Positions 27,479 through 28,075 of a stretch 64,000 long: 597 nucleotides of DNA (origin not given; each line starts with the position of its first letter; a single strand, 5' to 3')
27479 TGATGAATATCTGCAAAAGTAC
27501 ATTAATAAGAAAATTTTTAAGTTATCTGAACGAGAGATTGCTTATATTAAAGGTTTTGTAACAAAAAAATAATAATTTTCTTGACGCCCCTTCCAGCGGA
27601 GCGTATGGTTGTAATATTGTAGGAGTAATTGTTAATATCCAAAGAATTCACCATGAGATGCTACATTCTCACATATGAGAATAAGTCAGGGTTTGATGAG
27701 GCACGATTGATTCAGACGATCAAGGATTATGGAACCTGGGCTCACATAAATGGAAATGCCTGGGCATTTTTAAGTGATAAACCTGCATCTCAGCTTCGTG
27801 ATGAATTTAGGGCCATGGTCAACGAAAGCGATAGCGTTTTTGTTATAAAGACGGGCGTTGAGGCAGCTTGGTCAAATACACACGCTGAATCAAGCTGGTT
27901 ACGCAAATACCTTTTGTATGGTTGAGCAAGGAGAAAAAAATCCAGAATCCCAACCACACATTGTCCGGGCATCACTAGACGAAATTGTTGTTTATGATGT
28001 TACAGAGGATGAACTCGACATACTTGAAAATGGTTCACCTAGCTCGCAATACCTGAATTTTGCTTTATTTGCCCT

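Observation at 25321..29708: Second AT-rich defence island: type II R-M pair, a small soluble plus two-TM protein module, and an Rx4H (HEPN/Abi-like) protein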

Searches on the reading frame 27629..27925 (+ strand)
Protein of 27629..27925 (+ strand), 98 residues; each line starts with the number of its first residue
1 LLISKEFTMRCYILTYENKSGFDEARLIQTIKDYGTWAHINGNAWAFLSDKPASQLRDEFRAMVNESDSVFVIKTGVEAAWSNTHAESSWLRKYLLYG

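Call 3: search_protein_families(library=pfam, proteins=[window:27629-27925:+], max_evalue=1)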
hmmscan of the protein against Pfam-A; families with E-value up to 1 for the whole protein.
window:27629-27925:+ (98 aa): 1 family
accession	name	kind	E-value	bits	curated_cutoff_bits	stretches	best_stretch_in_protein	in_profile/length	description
PF13024.11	DUF3884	-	0.00032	20.6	21.7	1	11-71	4-64/73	Protein of unknown function (DUF3884)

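Call 4: search_protein_families(library=padloc, proteins=[window:27629-27925:+], max_evalue=1)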
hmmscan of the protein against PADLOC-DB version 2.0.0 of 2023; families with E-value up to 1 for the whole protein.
window:27629-27925:+ (98 aa): 3 families
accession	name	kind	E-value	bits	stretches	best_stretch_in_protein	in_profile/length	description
PDLC01756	Cas2g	-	0.02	12.9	1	9-84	3-77/96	-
PDLC02078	Cas2b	-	0.035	12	1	10-75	3-67/94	-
PDLC02027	Cas2d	-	0.039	12.4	1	12-72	3-63/89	-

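Call 5: search_protein_families(library=ncbifam, proteins=[window:27629-27925:+], max_evalue=1)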
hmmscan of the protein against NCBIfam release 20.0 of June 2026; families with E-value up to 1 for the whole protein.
window:27629-27925:+ (98 aa): 0 families

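Call 6: search_protein_families(library=phrogs, proteins=[window:27629-27925:+], max_evalue=1)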
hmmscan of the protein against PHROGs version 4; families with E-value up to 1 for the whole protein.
window:27629-27925:+ (98 aa): 3 families
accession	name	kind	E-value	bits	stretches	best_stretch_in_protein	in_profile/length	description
phrog_1090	-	unknown function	2.1e-14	54.5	1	9-94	1-87/90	-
phrog_97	-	other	0.071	13.3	1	7-88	384-463/506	UvsX-like recombinase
phrog_22661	-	unknown function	0.26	12.3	1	13-94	26-105/123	-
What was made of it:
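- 27653..27925 (+): 90-aa non-CRISPR Cas2 homologue with a ferredoxin-like fold. It is the constant first gene of the two-gene cassette. phrog_1090 2.1e-14 (call 6).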

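Call 15: find_homologous_proteins(query=window:27653-27922:+, max_evalue=0.001)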
Query window:27653-27922:+ (90 aa): 1 proteins with E <= 0.001 among 1 candidates.
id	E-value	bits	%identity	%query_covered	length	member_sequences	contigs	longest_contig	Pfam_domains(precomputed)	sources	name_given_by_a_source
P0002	3.0e-55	202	100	100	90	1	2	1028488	-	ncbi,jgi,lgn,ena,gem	ncbi:MAG: hypothetical protein WCV86_03745 [Patescibacteria group bacterium]|jgi:hypothetical protei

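Call 18: find_encoding_contigs(protein=P0002, flank=10000, max_places=4)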
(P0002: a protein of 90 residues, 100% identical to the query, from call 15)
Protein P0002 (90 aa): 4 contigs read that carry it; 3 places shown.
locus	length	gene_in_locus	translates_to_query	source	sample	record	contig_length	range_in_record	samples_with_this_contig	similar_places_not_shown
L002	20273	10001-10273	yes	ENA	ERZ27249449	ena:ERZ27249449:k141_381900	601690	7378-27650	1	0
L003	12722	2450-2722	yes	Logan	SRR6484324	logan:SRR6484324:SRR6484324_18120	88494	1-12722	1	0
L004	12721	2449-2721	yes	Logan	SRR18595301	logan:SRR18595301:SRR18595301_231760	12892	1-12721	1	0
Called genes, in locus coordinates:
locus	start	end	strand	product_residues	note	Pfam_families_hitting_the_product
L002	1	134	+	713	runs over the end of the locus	PF18962:Por_Secre_tail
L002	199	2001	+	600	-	PF09992:NAGPA, PF13517:FG-GAP_3 (faint), PF01839:FG-GAP (faint)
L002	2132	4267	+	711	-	-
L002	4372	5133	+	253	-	-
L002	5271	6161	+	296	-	PF02661:Fic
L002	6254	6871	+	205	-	PF00702:Hydrolase, PF13419:HAD_2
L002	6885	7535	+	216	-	PF03575:Peptidase_S51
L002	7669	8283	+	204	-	-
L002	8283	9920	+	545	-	PF13847:Methyltransf_31 (faint), PF02384:N6_Mtase, PF01170:UPF0020 (faint), PF07669:Eco57I, PF12950:TaqI_C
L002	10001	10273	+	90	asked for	-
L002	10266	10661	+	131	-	-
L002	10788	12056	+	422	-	-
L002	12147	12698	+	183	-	PF01863:YgjP-like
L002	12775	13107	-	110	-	-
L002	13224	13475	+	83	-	PF14242:DUF4342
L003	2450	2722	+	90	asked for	-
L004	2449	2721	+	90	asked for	-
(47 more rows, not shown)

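Call 19: search_dna_similar(query=window:27653-27922:+, collection=phages, mode=protein, max_evalue=0.01, max_rows=30)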
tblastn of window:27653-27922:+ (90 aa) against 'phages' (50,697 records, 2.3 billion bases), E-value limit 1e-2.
Records with a match: 26; places in all: 26; records where one place covers at least 80% of the query: 26.
Best place of each record, by identity: <60% 26.
By first word of the organism name: Staphylococcus 24; Mannheimia 2.
By host as written in the record: Staphylococcus pseudintermedius 11; Staphylococcus pseudintermedius E140 5; Staphylococcus pseudintermedius strain E045 2; Staphylococcus pseudintermedius strain E139 2; - 2; Staphylococcus epidermidis 36-1 2; Mannheimia haemolytica 587A serotype A2 2.
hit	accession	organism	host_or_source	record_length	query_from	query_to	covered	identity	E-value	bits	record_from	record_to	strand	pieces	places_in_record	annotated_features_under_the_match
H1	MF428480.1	Staphylococcus phage SN10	Staphylococcus pseudintermedius E140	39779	1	86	96%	39.5%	3e-11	63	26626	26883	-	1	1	hypothetical protein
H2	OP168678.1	Staphylococcus phage vB_SpsS_VL4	Staphylococcus pseudintermedius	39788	1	86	96%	39.5%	3e-11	63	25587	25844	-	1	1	CRISPR-associated endonuclease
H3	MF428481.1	Staphylococcus phage SN8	Staphylococcus pseudintermedius E140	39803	1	86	96%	39.5%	3e-11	63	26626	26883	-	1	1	hypothetical protein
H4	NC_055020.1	Staphylococcus phage SN8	Staphylococcus pseudintermedius E140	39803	1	86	96%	39.5%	3e-11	63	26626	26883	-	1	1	CRISPR-associated endonuclease Cas2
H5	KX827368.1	Staphylococcus phage SpT5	Staphylococcus pseudintermedius strain ...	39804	1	86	96%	39.5%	3e-11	63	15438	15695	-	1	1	CRISPR associated protein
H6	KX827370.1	Staphylococcus phage SpT252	Staphylococcus pseudintermedius strain ...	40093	1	86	96%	39.5%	3e-11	63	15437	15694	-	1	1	CRISPR associated protein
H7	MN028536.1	Staphylococcus phage vB_SpsM_WIS42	Staphylococcus pseudintermedius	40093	1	86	96%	39.5%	3e-11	63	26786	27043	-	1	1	CRISPR-associated protein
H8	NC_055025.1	Staphylococcus phage vB_SpsM_WIS42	Staphylococcus pseudintermedius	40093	1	86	96%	39.5%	3e-11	63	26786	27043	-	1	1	CRISPR-associated endonuclease Cas2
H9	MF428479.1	Staphylococcus phage SN11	Staphylococcus pseudintermedius E140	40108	1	86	96%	39.5%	3e-11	63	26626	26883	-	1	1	hypothetical protein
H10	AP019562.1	Staphylococcus phage SP276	Staphylococcus pseudintermedius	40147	1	86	96%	39.5%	3e-11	63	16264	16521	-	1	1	hypothetical protein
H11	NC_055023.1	Staphylococcus phage SP276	Staphylococcus pseudintermedius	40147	1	86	96%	39.5%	3e-11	63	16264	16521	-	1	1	CRISPR-associated endonuclease Cas2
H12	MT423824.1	Staphylococcus virus pSp_SNUABM-S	Staphylococcus pseudintermedius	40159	1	86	96%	39.5%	3e-11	63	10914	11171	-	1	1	putative CRISPR associated protein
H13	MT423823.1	Staphylococcus virus pSp_SNUABM-J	Staphylococcus pseudintermedius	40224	1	86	96%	39.5%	3e-11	63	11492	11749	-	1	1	putative CRISPR associated protein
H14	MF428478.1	Staphylococcus phage SN13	Staphylococcus pseudintermedius E140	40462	1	86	96%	39.5%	3e-11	63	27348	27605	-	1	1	hypothetical protein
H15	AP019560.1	Staphylococcus phage SP120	Staphylococcus pseudintermedius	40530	1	86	96%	39.5%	3e-11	63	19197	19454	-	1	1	hypothetical protein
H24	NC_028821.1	Staphylococcus phage StB20-like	Staphylococcus epidermidis 36-1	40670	1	87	97%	36.8%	3e-12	66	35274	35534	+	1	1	cas2: CRISPR-associated endonuclease Cas2 | hypothetical protein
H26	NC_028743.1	Mannheimia phage vB_MhS_587AP2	Mannheimia haemolytica 587A serotype A2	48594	1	85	94%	35.6%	2e-7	52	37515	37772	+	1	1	hypothetical protein (x2)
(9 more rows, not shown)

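Call 20: search_dna_similar(query=window:27653-27922:+, collection=plasmids, mode=protein, max_evalue=0.01, max_rows=30)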
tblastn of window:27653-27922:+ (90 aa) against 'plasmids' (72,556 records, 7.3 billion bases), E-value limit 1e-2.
Records with a match: 15; places in all: 16; records where one place covers at least 80% of the query: 15.
Best place of each record, by identity: <60% 15.
By first word of the organism name: Acinetobacter 6; Klebsiella 2; Enterococcus 1; Staphylococcus 1; Rahnella 1; Indioceanicola 1; Levilactobacillus 1; Bacillus 1; Serratia 1.
By predicted mobility (MOB-suite, as given by PLSDB): non-mobilizable 9; mobilizable 6.
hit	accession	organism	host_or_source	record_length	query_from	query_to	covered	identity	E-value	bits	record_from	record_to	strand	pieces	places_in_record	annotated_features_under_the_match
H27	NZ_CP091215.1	Enterococcus faecium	Homo sapiens,whole organism,fecal sample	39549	1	87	97%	38.6%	3e-12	67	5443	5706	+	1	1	hypothetical protein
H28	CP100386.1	Staphylococcus epidermidis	single cell,human skin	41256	1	87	97%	36.8%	1e-11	66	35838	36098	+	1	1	CRISPR-associated endonuclease Cas2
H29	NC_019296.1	Rahnella sp. WMR114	Allium ampeloprasum,host root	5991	1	84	93%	34.1%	1e-8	57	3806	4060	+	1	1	hypothetical protein | PIN-like domain-containing protein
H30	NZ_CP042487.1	Klebsiella pneumoniae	Homo sapiens,Whole organism,clinical ...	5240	1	84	93%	32.9%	5e-7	52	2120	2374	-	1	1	hypothetical protein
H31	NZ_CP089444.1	Klebsiella quasipneumoniae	bacteria,chicken meat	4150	1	87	97%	30.3%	8e-7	52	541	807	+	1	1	hypothetical protein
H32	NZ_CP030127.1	Indioceanicola profundi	sediment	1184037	1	87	97%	30.3%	7e-4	43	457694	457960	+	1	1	none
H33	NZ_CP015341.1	Levilactobacillus brevis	cell cuture,rye silage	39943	4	86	92%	31.8%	2e-6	51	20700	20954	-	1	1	none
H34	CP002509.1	Bacillus thuringiensis serovar finitimus YBT-020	-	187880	1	83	92%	31.8%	2e-6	50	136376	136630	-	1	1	putative SinR-like protein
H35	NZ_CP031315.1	Serratia marcescens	cell culture,soil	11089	1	82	91%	30.1%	4e-3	41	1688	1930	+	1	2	none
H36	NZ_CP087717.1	Acinetobacter pittii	Homo sapiens,pure culture,hydrothorax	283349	1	87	97%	26.1%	4e-5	47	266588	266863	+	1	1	hypothetical protein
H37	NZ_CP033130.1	Acinetobacter wuhouensis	Culture,Sewage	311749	1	87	97%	26.1%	4e-5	47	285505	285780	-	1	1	hypothetical protein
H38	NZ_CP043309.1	Acinetobacter johnsonii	sewage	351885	1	87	97%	26.1%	4e-5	47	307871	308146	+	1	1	hypothetical protein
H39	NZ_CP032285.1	Acinetobacter sp. WCHA55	Culture,Sewage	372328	1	87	97%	26.1%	4e-5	47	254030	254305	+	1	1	hypothetical protein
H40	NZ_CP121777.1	Acinetobacter johnsonii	Sputum,patient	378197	1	87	97%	26.1%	4e-5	47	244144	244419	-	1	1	hypothetical protein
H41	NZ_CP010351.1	Acinetobacter johnsonii XBB1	Hospital sewage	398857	1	87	97%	26.1%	4e-5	47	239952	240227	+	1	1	hypothetical protein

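Call 21: get_annotated_region(hit=H4, flank=2500)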
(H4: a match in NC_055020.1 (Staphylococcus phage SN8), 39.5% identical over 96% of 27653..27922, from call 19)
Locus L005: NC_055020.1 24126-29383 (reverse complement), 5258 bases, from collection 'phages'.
description: Staphylococcus phage SN8, complete genome.
organism: Staphylococcus phage SN8 (NCBI taxid 2024213)
taxonomy: Viruses; Duplodnaviria; Heunggongvirae; Uroviricota; Caudoviricetes; Coventryvirus; Coventryvirus SN8
host: Staphylococcus pseudintermedius E140; source: -; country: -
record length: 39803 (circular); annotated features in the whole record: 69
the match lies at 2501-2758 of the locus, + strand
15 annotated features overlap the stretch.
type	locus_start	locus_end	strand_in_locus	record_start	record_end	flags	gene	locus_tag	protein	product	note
CDS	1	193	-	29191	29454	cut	-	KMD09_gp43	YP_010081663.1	hypothetical protein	-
CDS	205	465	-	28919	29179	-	-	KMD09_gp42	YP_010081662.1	DUF1108 family protein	-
CDS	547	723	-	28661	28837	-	-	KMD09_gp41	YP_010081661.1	hypothetical protein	-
CDS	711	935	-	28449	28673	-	-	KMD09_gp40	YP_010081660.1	hypothetical protein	-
CDS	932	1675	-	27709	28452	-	-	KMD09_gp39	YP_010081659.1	anti-repressor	-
CDS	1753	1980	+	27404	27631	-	-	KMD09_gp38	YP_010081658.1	hypothetical protein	-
CDS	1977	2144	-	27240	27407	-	-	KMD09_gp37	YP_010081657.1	hypothetical protein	-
CDS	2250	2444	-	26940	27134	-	-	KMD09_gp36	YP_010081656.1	hypothetical protein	-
CDS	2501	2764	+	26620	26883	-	-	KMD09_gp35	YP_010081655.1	CRISPR-associated endonuclease Cas2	-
CDS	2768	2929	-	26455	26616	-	-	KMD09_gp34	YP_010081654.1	hypothetical protein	-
CDS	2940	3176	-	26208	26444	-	-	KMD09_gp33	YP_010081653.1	helix-turn-helix domain-containing protein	-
CDS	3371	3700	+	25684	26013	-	-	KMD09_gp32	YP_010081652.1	transcriptional regulator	-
CDS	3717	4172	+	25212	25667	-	-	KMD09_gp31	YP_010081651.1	metallo-protease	-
CDS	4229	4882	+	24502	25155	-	-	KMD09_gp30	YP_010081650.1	hypothetical protein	-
CDS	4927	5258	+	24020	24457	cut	-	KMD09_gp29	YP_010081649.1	DUF4231 domain-containing protein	-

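Call 22: get_annotated_region(hit=H24, flank=2500)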
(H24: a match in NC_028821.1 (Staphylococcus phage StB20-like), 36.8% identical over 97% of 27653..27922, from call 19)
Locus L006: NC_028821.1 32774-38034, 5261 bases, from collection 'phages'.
description: Staphylococcus phage StB20-like, complete genome.
organism: Staphylococcus phage StB20-like (NCBI taxid 1732064)
taxonomy: Viruses; Duplodnaviria; Heunggongvirae; Uroviricota; Caudoviricetes
host: Staphylococcus epidermidis 36-1; source: -; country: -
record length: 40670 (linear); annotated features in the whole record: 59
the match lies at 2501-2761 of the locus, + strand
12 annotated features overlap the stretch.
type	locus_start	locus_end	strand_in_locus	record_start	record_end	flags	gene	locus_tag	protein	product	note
CDS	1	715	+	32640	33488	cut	-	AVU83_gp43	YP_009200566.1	DUF4393 domain-containing protein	-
CDS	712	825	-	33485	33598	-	-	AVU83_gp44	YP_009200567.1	hypothetical protein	-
CDS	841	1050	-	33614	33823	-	-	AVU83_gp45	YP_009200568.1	hypothetical protein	-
CDS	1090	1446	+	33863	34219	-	-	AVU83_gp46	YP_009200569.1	hypothetical protein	-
CDS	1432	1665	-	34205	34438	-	-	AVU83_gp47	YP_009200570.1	transcriptional regulator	-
CDS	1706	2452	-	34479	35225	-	-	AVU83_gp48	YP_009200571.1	anti-repressor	-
CDS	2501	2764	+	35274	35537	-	cas2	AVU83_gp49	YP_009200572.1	CRISPR-associated endonuclease Cas2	-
CDS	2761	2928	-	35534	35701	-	-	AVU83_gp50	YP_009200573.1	hypothetical protein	-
CDS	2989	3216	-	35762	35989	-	-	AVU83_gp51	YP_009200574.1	transcriptional regulator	-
CDS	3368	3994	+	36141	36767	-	lexA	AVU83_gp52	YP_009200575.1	transcriptional repressor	-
CDS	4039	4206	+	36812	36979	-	-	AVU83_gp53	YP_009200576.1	hypothetical protein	-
CDS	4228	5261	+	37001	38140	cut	capA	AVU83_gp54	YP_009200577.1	CapA family protein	-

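Call 23: get_annotated_region(hit=H26, flank=2500)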
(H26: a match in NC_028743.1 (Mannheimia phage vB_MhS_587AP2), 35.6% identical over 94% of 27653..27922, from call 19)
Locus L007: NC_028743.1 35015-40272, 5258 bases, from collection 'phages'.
description: Mannheimia phage vB_MhS_587AP2, complete genome.
organism: Mannheimia phage vB_MhS_587AP2 (NCBI taxid 1572745)
taxonomy: Viruses; Duplodnaviria; Heunggongvirae; Uroviricota; Caudoviricetes
host: Mannheimia haemolytica 587A serotype A2; source: Alberta beef cattle feedlot; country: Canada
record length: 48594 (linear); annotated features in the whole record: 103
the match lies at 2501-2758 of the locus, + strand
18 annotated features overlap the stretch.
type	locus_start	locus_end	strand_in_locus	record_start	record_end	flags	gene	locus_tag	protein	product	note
CDS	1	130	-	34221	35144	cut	-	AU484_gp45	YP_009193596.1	RecT-like ssDNA annealing protein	similar to WP_006251566.1 recombinase [Mannheimia haemolytica]; motifs: 1 transmembrane domains shown by Phobius and ...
CDS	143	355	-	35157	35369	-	-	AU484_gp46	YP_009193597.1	hypothetical protein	similar to YP_007883567.1 hypothetical protein MHH_c17610 [Mannheimia haemolytica M42548]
CDS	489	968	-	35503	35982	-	-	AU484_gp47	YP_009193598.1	hypothetical protein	similar to similar to YP_007666266.1 hypothetical protein D650_14890 [Mannheimia haemolytica USDA-ARS-USMARC-183] and ...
CDS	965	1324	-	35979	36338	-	-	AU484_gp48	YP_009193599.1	hypothetical protein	similar to YP_007666265.1 hypothetical protein D650_14880 [Mannheimia haemolytica USDA-ARS-USMARC-183] and ...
CDS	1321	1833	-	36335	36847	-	-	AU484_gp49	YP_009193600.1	hypothetical protein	similar to YP_007666264.1 hypothetical protein D650_14870 [Mannheimia haemolytica USDA-ARS-USMARC-183] and ...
CDS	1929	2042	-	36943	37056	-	-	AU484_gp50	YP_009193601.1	hypothetical protein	-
tRNA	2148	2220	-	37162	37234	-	-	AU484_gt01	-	tRNA-Arg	-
regulatory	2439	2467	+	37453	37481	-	-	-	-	promoter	similar to TTGACA(N15-18)TATAAT with 2bp mismatch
CDS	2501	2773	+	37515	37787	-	-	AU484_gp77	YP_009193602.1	hypothetical protein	similar to WP_006251561.1 hypothetical protein [Mannheimia haemolytica]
CDS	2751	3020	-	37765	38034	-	-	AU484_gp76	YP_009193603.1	hypothetical protein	similar to WP_006252945.1 hypothetical protein [Mannheimia haemolytica]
regulatory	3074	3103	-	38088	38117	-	-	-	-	promoter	similar to TTGACA(N15-18)TATAAT with 3bp mismatch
CDS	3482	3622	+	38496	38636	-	-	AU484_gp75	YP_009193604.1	hypothetical protein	similar to WP_006250982.1 hypothetical protein [Mannheimia haemolytica]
regulatory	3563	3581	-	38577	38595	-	-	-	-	terminator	rho-independent terminator discovered using WebGeSTer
CDS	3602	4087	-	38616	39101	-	-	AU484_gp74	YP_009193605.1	hypothetical protein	similar to YP_007669016.1 hypothetical protein D648_15040 [Mannheimia haemolytica USDA-ARS-USMARC-185]; motifs: 1 ...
regulatory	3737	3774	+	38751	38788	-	-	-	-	terminator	rho-independent terminator discovered using WebGeSTer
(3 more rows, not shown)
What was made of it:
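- It stands alone in the lysogeny modules of prophages (calls 21-23).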

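Call 24: get_annotated_region(hit=H29, flank=3000)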
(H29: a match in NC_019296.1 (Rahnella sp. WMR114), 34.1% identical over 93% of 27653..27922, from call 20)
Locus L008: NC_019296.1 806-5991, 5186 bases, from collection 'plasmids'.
description: Rahnella sp. WMR114 plasmid pHW114B, complete sequence
organism: Rahnella sp. WMR114 (NCBI taxid 657335)
taxonomy: Bacteria; Pseudomonadota; Gammaproteobacteria; Enterobacterales; Yersiniaceae; Rahnella; Rahnella sp. WMR114
host: -; source: Allium ampeloprasum,host root; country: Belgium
typing (MOB-suite, as given by PLSDB): non-mobilizable
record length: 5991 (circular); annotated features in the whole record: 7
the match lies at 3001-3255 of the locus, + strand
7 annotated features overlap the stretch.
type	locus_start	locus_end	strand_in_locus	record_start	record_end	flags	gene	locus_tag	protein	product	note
CDS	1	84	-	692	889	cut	-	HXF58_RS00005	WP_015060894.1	Rop family plasmid primer RNA-binding protein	-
CDS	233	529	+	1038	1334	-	-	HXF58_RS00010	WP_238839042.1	entry exclusion protein 1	-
CDS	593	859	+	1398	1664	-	-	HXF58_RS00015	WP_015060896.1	hypothetical protein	-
CDS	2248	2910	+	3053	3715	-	-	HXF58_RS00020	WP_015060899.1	hypothetical protein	-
CDS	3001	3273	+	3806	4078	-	-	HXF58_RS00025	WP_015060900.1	hypothetical protein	-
CDS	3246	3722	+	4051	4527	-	-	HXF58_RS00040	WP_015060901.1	PIN-like domain-containing protein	-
CDS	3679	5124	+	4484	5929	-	-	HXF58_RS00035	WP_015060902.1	PIN-like domain-containing protein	-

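Call 25: get_annotated_region(hit=H27, flank=2500)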
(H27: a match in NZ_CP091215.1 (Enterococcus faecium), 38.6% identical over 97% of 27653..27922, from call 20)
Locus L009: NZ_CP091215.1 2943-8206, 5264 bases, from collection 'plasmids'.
description: Enterococcus faecium strain 264a plasmid p264a-b, complete sequence
organism: Enterococcus faecium (NCBI taxid 1352)
taxonomy: Bacteria; Bacillota; Bacilli; Lactobacillales; Enterococcaceae; Enterococcus; Enterococcus faecium
host: -; source: Homo sapiens,whole organism,fecal sample; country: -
typing (MOB-suite, as given by PLSDB): non-mobilizable
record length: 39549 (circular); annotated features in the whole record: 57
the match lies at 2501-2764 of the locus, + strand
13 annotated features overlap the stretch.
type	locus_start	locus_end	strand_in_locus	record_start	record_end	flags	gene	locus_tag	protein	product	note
CDS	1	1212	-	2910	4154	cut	-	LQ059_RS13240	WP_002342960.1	PBSX family phage terminase large subunit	-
CDS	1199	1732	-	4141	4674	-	-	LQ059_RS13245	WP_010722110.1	terminase small subunit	-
CDS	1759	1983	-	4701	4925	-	-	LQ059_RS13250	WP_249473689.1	hypothetical protein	-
CDS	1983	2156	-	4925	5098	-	-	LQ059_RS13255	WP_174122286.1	hypothetical protein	-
CDS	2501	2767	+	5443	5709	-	-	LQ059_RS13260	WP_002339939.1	hypothetical protein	-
CDS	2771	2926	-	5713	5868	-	-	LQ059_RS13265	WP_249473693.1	hypothetical protein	-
CDS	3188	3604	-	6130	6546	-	-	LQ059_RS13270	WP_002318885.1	ArpU family phage packaging/lysis transcriptional regulator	GO:0006355 - regulation of DNA-templated transcription [Evidence IEA]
CDS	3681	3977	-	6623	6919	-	-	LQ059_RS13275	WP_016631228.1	hypothetical protein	-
CDS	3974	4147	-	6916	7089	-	-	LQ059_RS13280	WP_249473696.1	hypothetical protein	-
CDS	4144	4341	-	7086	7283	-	-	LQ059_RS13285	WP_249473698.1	DUF1642 domain-containing protein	-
CDS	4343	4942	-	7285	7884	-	-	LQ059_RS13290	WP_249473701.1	DUF1642 domain-containing protein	-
CDS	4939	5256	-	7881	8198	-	-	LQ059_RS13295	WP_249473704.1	DUF1140 family protein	-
CDS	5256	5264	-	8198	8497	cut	-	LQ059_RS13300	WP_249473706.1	hypothetical protein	-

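Call 26: get_annotated_region(hit=H30, flank=2500)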
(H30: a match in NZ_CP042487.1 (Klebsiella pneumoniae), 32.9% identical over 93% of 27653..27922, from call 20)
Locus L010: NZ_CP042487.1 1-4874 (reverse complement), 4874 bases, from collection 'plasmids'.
description: Klebsiella pneumoniae strain C51 plasmid pC51_006, complete sequence
organism: Klebsiella pneumoniae (NCBI taxid 573)
taxonomy: Bacteria; Pseudomonadota; Gammaproteobacteria; Enterobacterales; Enterobacteriaceae; Klebsiella; Klebsiella pneumoniae
host: -; source: Homo sapiens,Whole organism,clinical sample; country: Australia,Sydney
typing (MOB-suite, as given by PLSDB): non-mobilizable; replicon ColRNAI_rep_cluster_1987,rep_cluster_2373
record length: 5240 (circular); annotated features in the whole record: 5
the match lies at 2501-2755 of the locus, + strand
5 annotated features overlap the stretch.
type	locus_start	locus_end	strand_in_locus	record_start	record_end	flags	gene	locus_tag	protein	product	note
CDS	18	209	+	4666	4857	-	-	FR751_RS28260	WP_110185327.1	Rop family plasmid primer RNA-binding protein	-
CDS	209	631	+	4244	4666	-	-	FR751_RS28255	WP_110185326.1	helix-turn-helix domain-containing protein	-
CDS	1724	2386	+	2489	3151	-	-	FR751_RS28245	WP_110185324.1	hypothetical protein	-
CDS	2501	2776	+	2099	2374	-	-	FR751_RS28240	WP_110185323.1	hypothetical protein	-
CDS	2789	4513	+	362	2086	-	-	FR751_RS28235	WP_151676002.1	PIN-like domain-containing protein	-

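Call 27: get_annotated_region(hit=H31, flank=2500)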
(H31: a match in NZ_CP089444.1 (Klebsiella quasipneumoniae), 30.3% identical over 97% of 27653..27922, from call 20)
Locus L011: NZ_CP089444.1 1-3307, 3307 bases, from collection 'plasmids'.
description: Klebsiella quasipneumoniae strain GLW9C22 plasmid pHNLW22-3, complete sequence
organism: Klebsiella quasipneumoniae (NCBI taxid 1463165)
taxonomy: Bacteria; Pseudomonadota; Gammaproteobacteria; Enterobacterales; Enterobacteriaceae; Klebsiella; Klebsiella quasipneumoniae
host: -; source: bacteria,chicken meat; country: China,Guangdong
typing (MOB-suite, as given by PLSDB): non-mobilizable; replicon ColRNAI_rep_cluster_1987
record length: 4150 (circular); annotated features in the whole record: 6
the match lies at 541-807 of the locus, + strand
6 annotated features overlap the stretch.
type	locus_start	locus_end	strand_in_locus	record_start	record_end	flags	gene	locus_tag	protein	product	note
CDS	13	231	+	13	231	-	-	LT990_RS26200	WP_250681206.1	hypothetical protein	-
CDS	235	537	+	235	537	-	-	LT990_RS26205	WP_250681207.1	hypothetical protein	-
CDS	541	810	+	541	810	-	-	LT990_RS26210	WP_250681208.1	hypothetical protein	-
CDS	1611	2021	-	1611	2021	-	-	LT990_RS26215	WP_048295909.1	helix-turn-helix domain-containing protein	-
CDS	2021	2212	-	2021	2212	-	-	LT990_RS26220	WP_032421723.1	Rop family plasmid primer RNA-binding protein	-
CDS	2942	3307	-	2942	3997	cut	-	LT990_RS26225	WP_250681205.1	hypothetical protein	-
